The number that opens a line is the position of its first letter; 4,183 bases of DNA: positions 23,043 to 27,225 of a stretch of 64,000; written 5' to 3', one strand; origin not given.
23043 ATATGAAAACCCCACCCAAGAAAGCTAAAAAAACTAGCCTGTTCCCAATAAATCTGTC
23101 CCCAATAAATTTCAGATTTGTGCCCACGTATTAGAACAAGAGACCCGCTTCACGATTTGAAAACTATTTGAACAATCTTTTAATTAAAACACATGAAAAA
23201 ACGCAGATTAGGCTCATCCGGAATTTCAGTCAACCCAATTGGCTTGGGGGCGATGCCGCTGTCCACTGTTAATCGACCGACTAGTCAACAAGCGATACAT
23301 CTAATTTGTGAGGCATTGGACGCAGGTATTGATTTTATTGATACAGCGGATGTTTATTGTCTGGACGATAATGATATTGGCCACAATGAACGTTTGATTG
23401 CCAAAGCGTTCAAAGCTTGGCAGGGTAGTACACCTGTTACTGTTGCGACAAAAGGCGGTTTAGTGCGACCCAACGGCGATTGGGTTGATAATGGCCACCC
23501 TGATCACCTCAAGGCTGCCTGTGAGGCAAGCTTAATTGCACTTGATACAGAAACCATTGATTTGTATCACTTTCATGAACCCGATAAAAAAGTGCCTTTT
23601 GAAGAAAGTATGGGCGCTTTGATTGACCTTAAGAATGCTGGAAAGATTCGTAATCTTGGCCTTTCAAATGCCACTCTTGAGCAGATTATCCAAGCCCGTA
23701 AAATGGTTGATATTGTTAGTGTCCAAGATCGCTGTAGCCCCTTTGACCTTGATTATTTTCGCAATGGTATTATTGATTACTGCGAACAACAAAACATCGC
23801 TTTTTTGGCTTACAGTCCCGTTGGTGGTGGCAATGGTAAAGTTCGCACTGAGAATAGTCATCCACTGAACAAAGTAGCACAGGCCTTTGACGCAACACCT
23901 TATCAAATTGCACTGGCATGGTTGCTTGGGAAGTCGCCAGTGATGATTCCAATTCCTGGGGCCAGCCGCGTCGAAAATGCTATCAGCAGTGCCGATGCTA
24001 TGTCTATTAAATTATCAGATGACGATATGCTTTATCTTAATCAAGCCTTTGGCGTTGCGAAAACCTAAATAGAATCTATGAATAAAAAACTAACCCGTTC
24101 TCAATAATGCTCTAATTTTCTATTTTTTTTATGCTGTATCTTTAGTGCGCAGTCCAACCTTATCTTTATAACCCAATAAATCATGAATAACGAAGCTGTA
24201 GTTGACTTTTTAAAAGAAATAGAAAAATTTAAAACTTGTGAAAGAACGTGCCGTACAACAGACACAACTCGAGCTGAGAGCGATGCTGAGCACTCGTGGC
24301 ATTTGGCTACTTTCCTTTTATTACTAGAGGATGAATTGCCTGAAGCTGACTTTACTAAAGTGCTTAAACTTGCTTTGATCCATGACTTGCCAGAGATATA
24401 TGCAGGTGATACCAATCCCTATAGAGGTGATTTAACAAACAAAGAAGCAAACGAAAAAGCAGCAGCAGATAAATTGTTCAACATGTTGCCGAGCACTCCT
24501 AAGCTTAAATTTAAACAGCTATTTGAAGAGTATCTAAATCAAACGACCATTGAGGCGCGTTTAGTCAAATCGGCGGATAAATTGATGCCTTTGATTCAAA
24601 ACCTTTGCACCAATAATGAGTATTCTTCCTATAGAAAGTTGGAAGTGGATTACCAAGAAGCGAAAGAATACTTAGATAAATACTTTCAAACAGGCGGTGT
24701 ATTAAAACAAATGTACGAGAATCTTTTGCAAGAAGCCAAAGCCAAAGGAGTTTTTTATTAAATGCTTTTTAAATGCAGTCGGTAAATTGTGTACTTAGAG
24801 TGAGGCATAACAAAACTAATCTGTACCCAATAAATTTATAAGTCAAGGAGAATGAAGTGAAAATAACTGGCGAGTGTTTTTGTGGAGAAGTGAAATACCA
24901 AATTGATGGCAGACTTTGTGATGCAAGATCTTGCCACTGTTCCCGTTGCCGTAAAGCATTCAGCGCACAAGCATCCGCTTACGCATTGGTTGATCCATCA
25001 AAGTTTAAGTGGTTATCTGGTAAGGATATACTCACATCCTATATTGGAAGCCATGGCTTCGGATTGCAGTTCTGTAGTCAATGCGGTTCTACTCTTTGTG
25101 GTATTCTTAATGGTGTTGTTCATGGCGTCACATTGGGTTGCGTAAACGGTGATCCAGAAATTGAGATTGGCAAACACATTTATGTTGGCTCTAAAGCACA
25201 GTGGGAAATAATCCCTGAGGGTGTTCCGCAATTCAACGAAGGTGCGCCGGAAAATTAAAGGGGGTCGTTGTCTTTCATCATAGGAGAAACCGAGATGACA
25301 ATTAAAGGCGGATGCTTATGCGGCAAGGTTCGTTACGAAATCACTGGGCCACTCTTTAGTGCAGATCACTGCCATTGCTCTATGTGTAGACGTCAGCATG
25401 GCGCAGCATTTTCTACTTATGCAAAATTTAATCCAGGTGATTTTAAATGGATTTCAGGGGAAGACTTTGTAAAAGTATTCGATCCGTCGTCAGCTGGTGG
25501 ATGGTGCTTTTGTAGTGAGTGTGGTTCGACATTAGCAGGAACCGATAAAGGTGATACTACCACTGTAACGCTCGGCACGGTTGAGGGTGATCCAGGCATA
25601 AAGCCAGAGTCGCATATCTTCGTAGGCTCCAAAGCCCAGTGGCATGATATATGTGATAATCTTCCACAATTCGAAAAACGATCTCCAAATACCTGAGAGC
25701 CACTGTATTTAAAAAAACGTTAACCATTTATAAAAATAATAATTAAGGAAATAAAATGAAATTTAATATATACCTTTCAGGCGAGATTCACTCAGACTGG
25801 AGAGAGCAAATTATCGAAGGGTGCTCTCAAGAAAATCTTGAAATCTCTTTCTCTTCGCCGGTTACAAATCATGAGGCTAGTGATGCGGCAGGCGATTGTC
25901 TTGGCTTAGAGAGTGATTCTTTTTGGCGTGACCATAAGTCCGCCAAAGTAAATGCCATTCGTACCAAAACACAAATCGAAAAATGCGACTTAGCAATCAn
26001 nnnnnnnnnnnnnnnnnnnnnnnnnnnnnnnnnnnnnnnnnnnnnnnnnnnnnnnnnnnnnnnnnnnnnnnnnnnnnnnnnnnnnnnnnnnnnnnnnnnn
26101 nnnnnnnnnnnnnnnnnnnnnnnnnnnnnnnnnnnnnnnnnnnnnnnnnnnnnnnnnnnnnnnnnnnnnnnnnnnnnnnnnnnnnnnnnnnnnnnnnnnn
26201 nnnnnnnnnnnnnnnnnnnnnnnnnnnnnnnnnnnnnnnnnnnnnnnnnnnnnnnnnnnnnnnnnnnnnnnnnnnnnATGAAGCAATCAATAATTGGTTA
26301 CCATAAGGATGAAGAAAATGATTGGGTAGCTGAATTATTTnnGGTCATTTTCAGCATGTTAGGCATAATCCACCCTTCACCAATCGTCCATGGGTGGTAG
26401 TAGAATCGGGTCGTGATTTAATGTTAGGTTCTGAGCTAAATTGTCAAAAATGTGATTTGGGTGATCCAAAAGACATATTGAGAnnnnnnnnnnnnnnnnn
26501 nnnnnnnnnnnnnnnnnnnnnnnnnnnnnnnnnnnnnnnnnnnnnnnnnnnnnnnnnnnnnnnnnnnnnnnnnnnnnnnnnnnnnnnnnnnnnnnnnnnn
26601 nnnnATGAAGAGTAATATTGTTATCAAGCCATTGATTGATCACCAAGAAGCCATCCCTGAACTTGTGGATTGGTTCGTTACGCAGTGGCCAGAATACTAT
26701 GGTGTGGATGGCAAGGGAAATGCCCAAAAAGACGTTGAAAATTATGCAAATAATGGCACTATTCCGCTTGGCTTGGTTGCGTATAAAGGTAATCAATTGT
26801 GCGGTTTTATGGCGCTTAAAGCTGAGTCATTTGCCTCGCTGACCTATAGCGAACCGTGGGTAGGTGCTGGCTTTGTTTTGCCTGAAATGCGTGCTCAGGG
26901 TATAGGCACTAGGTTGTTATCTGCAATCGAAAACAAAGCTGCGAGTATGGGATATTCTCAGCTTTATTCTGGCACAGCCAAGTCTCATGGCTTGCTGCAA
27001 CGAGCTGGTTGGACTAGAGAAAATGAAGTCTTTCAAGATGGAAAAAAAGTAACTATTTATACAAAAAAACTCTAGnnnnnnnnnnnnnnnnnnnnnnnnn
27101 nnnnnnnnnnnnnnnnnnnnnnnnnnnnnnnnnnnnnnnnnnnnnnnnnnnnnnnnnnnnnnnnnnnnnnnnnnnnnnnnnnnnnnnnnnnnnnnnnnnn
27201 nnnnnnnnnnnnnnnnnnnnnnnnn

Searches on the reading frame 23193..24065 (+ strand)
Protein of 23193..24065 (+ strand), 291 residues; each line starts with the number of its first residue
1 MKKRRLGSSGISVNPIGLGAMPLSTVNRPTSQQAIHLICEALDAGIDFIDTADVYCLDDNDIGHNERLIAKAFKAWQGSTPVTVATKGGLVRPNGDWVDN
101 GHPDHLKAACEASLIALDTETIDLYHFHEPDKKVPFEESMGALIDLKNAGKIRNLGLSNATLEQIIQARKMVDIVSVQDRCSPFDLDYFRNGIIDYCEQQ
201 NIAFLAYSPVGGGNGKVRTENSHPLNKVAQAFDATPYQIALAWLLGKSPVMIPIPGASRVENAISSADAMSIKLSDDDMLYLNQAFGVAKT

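Call 103: search_protein_families(library=ncbifam, proteins=[window:23193-24065:+], max_evalue=0.00001)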
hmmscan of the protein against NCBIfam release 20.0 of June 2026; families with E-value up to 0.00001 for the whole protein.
window:23193-24065:+ (291 aa): 7 families
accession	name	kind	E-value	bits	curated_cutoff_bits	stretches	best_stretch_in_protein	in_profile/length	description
NF007695.0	PRK10376.1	subfamily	1.7e-40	139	280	1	10-284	14-285/290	oxidoreductase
NF008377.0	PRK11172.1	equivalog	3.2e-26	92.2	327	1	28-281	12-246/267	2,5-didehydrogluconate reductase DkgB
NF049922.1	MethglyxlRedYdjG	equivalog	1.3e-25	90.1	550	1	1-212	1-222/326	NADH-dependent methylglyoxal reductase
NF007388.0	PRK09912.1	subfamily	5.1e-14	51.9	448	1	1-175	13-182/346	L-glyceraldehyde 3-phosphate reductase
NF008598.0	PRK11565.1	equivalog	5.8e-14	51.8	425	1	26-279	22-254/275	2,5-didehydrogluconate reductase DkgA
NF007912.0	PRK10625.1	equivalog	2.4e-13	50.2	415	1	1-133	1-137/346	NADP(H)-dependent aldo-keto reductase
TIGR01293.1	Kv_beta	subfamily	5.6e-13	48.6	365.4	1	1-170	1-164/319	voltage-dependent potassium channel subunit beta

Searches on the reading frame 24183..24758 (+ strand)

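Call 6: search_protein_families(library=pfam, proteins=[window:24183-24758:+], max_evalue=0.01)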
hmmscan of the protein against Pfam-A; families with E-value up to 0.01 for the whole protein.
window:24183-24758:+ (192 aa): 3 families
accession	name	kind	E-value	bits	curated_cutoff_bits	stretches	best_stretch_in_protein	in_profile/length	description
PF13023.12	HD_3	-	1.4e-37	129.6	22.5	1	13-162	1-151/165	HD domain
PF12917.13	YfbR-like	-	4.2e-15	56.3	25.9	1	9-162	2-161/182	5'-deoxynucleotidase YfbR-like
PF01966.28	HD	-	2e-07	31.7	22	1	35-134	2-113/116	HD domain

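Call 103: search_protein_families(library=ncbifam, proteins=[window:24183-24758:+], max_evalue=0.00001)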
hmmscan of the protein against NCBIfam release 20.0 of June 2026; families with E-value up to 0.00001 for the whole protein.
window:24183-24758:+ (192 aa): 1 family
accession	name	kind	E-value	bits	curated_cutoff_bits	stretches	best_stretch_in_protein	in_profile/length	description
NF003009.0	PRK03826.1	equivalog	1.4e-07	31.4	122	1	9-162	6-172/197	5'-deoxynucleotidase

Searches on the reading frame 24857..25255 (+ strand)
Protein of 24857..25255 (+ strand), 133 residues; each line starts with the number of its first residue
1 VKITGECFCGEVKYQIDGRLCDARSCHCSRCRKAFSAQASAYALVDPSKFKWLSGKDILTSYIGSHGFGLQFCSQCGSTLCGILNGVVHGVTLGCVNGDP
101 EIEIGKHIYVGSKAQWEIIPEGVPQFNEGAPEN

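Call 6: search_protein_families(library=pfam, proteins=[window:24857-25255:+], max_evalue=0.01)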
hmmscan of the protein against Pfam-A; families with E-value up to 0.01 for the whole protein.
window:24857-25255:+ (133 aa): 1 family
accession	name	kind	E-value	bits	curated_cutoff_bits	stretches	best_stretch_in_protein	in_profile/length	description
PF04828.22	GFA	-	5.6e-18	65.5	24.3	1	3-111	2-114/115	Glutathione-dependent formaldehyde-activating enzyme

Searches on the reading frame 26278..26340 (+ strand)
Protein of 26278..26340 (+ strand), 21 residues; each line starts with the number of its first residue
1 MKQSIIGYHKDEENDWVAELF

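Call 6: search_protein_families(library=pfam, proteins=[window:26278-26340:+], max_evalue=0.01)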
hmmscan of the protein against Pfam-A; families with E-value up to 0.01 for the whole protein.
window:26278-26340:+ (21 aa): 1 family
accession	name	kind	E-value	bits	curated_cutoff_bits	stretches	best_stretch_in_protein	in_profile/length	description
PF12088.13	DUF3565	-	8e-05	23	25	1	6-20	1-15/58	Protein of unknown function (DUF3565)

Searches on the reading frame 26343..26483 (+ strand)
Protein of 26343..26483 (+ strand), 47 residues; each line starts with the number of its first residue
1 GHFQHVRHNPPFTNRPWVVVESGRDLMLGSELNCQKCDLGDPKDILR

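Call 6: search_protein_families(library=pfam, proteins=[window:26343-26483:+], max_evalue=0.01)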
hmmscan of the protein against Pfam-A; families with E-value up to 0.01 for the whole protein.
window:26343-26483:+ (47 aa): 1 family
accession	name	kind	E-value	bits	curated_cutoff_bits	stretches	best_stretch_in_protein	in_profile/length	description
PF12088.13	DUF3565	-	5.1e-20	71.6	25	1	1-40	18-57/58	Protein of unknown function (DUF3565)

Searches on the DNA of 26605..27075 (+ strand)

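Call 63: search_with_rna_model(model_id=R2, sources=[L082, L083, L085, L086, L003, L001, L002, L022], max_evalue=10, filters=off)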
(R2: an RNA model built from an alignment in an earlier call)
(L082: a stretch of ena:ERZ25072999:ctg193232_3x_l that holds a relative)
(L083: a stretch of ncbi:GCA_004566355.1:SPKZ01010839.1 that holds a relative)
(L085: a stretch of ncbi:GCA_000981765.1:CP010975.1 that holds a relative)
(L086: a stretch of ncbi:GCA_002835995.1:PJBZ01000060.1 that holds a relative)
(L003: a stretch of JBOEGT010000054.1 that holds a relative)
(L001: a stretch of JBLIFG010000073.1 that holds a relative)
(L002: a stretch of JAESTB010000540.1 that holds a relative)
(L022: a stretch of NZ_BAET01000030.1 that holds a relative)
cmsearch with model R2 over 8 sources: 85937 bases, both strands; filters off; matches with E-value up to 10: 10.
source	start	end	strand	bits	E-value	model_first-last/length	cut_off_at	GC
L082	746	841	+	12.7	0.77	1-101/101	no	0.61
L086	3446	3465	+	10.9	2.6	1-101/101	no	0.35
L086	1394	1425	+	10.8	2.8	1-101/101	no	0.34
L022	9843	9866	+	10.5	3.5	1-101/101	no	0.38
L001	1470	1589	+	9.5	6.5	1-101/101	no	0.43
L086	6695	6721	-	9.3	7.7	1-101/101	no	0.37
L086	3446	3465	-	9.2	8.1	1-101/101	no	0.35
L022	17025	17063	-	9.1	8.7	1-101/101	no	0.56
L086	4247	4276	-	9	9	1-101/101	no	0.33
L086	5821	5917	+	8.9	9.9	1-101/101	no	0.41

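Call 74: search_with_rna_model(model_id=R2, sources=[L087, L088, L061], max_evalue=10, filters=off)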
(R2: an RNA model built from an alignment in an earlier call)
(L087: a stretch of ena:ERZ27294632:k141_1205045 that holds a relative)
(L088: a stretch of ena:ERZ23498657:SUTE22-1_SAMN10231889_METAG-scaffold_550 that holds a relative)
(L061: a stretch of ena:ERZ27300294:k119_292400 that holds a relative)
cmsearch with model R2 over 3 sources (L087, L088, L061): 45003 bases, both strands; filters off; matches with E-value up to 10: 6.
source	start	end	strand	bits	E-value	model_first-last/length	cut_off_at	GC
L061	5030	5095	+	13.4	0.26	1-101/101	no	0.47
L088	13843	13881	-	10.6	1.6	1-101/101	no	0.44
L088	10177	10205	+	10.6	1.7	1-101/101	no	0.38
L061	9598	9655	+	9.4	3.6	1-101/101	no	0.43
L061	18727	18753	+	9.2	4.3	1-101/101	no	0.44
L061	20268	20361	+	8.3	7.5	1-101/101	no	0.36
